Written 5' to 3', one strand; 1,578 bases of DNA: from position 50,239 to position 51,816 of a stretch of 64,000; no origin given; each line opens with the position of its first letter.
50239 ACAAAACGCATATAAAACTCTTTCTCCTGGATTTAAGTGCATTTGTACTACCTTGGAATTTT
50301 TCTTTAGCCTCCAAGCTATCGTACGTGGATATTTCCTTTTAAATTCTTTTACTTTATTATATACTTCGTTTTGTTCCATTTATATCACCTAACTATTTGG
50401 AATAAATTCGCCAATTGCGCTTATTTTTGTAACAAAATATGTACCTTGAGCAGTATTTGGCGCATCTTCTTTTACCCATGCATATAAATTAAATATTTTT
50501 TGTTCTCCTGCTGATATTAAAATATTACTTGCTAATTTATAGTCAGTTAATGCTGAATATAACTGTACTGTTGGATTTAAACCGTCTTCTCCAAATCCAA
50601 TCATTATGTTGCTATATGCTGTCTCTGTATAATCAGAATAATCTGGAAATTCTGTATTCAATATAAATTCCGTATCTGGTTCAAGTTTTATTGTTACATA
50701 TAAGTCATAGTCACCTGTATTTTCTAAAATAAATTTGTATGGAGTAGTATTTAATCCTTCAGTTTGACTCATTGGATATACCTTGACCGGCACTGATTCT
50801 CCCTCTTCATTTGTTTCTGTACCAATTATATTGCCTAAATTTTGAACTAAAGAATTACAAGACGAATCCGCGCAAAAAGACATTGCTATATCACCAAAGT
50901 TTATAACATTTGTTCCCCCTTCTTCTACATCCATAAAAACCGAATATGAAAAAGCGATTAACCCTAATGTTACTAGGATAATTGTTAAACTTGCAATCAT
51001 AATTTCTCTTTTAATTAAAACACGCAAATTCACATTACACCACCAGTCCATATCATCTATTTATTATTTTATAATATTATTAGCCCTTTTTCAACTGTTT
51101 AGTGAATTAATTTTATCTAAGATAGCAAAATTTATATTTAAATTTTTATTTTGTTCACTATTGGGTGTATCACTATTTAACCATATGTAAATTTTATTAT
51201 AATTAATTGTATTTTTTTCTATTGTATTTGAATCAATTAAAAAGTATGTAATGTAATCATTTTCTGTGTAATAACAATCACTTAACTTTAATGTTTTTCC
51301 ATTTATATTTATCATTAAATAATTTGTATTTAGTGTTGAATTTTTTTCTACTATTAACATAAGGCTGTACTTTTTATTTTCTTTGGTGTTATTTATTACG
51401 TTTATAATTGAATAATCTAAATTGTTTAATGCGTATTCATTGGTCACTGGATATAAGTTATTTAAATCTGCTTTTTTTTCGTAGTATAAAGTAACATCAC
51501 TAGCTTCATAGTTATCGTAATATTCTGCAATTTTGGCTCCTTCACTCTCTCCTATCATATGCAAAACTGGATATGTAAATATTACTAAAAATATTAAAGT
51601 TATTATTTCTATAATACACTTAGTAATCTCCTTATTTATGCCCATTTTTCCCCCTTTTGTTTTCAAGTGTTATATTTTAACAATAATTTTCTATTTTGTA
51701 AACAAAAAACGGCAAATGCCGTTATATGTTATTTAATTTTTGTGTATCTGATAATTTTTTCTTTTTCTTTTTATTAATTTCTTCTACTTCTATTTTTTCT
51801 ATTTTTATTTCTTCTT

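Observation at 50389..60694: Ten-gene SipW locus with seven paralogous TasA/camelysin-like secreted proteins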

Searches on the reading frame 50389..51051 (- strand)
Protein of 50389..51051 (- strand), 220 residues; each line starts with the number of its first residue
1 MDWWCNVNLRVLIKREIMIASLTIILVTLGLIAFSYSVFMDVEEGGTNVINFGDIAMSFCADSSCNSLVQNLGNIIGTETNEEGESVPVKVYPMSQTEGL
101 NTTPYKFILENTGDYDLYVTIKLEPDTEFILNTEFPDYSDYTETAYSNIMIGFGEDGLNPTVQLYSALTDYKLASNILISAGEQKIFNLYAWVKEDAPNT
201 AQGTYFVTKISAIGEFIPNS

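Call 3: search_protein_families(library=pfam, proteins=[window:50389-51051:-], max_evalue=1)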
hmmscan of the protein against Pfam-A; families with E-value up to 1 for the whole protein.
window:50389-51051:- (220 aa): 1 family
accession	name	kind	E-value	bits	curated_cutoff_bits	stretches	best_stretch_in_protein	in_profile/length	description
PF11346.13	DUF3149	-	0.12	12.4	23.2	1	13-40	5-32/40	Protein of unknown function (DUF3149)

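Call 4: search_protein_families(library=ncbifam, proteins=[window:50389-51051:-], max_evalue=1)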
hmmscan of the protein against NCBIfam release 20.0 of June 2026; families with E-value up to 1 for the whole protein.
window:50389-51051:- (220 aa): 0 families

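Call 28: find_homologous_proteins(query=window:50389-51051:-, max_evalue=0.001)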
Query window:50389-51051:- (220 aa): 9 proteins with E <= 0.001 among 122 candidates.
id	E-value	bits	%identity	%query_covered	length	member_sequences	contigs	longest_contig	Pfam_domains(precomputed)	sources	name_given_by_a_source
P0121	5.8e-131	453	97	97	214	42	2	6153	-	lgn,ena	-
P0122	5.5e-122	423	89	97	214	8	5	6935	-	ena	-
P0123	2.0e-121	421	89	97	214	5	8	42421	-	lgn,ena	-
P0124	1.4e-110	386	80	97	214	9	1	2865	-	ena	-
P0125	1.9e-107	376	79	97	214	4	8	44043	-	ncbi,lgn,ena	-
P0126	8.1e-81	289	61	97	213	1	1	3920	-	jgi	-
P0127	1.4e-76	275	61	97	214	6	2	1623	-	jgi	-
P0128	4.9e-52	195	61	71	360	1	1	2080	-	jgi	-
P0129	1.4e-35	141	89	36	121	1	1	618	-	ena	-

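Call 70: predict_structure(alignment_id=A2)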
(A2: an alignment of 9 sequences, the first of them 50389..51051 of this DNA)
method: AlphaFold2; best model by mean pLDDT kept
length: 220 residues; sequences in the alignment: 9
mean_pLDDT: 62.4   pTM: 0.59
mean pLDDT of the five models: 62.4, 61.2, 61.1, 60.6, 58.5
residues with pLDDT >= 90: 4; 70-90: 79; 50-70: 61; < 50: 76
segments of 3 or more residues with pLDDT < 50: 1-7, 29-51, 67-79, 85-90, 127-144, 201-207
pLDDT, mean of each block of 10 residues (from residue 1): 48 64 58 38 34 63 52 43 54 75 76 81 60 39 61 87 85 85 85 72 49 60
secondary structure, 60 per line:
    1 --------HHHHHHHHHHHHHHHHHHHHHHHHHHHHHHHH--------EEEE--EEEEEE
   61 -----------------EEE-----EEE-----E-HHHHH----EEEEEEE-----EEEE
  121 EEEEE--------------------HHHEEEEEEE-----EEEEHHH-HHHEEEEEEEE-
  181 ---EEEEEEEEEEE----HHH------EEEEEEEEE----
elements in order: H9-40 E49-52 E55-60 E78-80 E86-88 H96-100 E105-111 E117-125 E149-155 E161-164 E172-179 E184-194 E208-216

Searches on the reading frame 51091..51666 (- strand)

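Call 3: search_protein_families(library=pfam, proteins=[window:51091-51666:-], max_evalue=1)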
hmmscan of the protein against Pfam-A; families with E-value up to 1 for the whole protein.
window:51091-51666:- (191 aa): 0 families

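Call 4: search_protein_families(library=ncbifam, proteins=[window:51091-51666:-], max_evalue=1)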
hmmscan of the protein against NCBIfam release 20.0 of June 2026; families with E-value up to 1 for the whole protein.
window:51091-51666:- (191 aa): 1 family
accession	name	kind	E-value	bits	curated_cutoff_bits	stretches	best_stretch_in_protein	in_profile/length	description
NF003792.0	PRK05380.1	equivalog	0.1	11.3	308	1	64-140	237-313/534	CTP synthase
